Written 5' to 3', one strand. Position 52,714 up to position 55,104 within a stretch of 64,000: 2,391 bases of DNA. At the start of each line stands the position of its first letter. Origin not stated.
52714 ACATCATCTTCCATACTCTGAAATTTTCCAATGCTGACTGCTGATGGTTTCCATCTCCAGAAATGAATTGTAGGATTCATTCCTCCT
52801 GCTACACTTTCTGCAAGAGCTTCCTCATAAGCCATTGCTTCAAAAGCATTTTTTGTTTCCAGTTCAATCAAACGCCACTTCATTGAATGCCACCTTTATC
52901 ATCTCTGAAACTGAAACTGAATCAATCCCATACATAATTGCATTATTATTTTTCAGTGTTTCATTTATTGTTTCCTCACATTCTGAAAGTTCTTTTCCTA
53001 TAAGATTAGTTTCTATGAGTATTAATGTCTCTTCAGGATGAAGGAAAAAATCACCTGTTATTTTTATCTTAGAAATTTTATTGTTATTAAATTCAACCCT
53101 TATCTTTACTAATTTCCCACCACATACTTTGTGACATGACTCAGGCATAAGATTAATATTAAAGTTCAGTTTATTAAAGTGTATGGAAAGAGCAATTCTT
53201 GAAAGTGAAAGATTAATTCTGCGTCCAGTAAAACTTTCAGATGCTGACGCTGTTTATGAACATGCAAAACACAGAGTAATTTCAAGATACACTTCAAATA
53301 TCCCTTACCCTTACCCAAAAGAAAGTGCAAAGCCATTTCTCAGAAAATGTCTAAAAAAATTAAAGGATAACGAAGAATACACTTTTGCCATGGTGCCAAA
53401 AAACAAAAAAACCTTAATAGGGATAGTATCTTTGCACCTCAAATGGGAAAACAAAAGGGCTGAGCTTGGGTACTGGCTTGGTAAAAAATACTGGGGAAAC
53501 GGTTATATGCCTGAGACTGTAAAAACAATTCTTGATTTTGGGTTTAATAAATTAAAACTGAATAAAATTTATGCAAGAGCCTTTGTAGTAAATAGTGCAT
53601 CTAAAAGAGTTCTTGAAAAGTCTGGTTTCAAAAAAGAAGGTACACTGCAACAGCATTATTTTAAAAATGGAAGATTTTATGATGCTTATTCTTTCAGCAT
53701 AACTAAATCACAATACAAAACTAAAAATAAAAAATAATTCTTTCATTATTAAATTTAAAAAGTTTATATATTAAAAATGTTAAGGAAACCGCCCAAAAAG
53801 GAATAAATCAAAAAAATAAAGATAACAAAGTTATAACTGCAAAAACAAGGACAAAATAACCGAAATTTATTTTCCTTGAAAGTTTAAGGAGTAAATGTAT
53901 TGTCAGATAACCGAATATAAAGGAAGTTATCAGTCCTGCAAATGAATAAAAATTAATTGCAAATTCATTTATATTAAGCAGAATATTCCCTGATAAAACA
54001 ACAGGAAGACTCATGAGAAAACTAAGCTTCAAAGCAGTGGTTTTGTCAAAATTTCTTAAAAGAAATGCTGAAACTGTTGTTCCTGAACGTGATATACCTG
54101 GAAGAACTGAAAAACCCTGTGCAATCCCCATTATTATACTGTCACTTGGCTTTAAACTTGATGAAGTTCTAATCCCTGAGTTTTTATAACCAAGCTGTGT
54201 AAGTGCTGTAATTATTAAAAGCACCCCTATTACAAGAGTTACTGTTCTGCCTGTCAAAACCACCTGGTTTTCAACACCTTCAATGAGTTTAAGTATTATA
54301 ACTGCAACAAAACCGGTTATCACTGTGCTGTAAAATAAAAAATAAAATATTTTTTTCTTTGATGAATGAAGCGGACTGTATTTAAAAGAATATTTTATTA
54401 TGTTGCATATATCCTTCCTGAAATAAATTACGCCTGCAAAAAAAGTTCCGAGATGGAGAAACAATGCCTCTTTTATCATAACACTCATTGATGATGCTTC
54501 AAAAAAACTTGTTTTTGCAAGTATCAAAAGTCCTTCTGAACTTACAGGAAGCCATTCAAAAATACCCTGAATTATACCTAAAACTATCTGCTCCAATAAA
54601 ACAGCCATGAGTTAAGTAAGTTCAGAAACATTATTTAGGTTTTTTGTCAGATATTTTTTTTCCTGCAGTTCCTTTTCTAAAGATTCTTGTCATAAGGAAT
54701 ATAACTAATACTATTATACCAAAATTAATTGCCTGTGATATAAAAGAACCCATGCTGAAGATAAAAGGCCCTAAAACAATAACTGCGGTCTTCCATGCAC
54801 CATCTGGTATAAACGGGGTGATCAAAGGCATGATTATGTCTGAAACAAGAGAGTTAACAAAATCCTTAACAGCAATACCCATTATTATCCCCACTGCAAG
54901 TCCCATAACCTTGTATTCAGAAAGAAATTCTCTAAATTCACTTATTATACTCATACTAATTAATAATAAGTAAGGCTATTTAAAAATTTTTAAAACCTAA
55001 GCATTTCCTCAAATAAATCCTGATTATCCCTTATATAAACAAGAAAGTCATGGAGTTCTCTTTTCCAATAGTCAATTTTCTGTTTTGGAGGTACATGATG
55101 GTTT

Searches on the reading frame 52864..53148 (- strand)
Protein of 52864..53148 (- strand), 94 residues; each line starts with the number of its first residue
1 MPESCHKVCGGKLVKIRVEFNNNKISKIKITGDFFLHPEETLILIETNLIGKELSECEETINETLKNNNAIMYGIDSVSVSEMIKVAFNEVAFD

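Call 80: search_protein_families(library=pfam, proteins=[window:52864-53148:-], max_evalue=0.0001)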
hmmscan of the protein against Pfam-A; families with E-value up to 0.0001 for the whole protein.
window:52864-53148:- (94 aa): 1 family
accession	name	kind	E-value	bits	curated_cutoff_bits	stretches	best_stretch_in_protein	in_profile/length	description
PF10437.14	Lip_prot_lig_C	-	6.4e-07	29.7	24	1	14-72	17-73/85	Bacterial lipoate protein ligase C-terminus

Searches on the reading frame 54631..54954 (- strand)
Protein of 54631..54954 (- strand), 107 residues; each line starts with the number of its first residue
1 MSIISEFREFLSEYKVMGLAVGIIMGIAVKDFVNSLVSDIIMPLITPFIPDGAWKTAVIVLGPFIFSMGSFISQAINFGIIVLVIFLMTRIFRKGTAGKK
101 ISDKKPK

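Call 80: search_protein_families(library=pfam, proteins=[window:54631-54954:-], max_evalue=0.0001)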
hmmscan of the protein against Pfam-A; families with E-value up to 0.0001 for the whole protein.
window:54631-54954:- (107 aa): 1 family
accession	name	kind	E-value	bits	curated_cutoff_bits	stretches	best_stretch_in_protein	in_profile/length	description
PF01741.23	MscL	-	2.1e-19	70.5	27.4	1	4-97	2-97/123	Large-conductance mechanosensitive channel, MscL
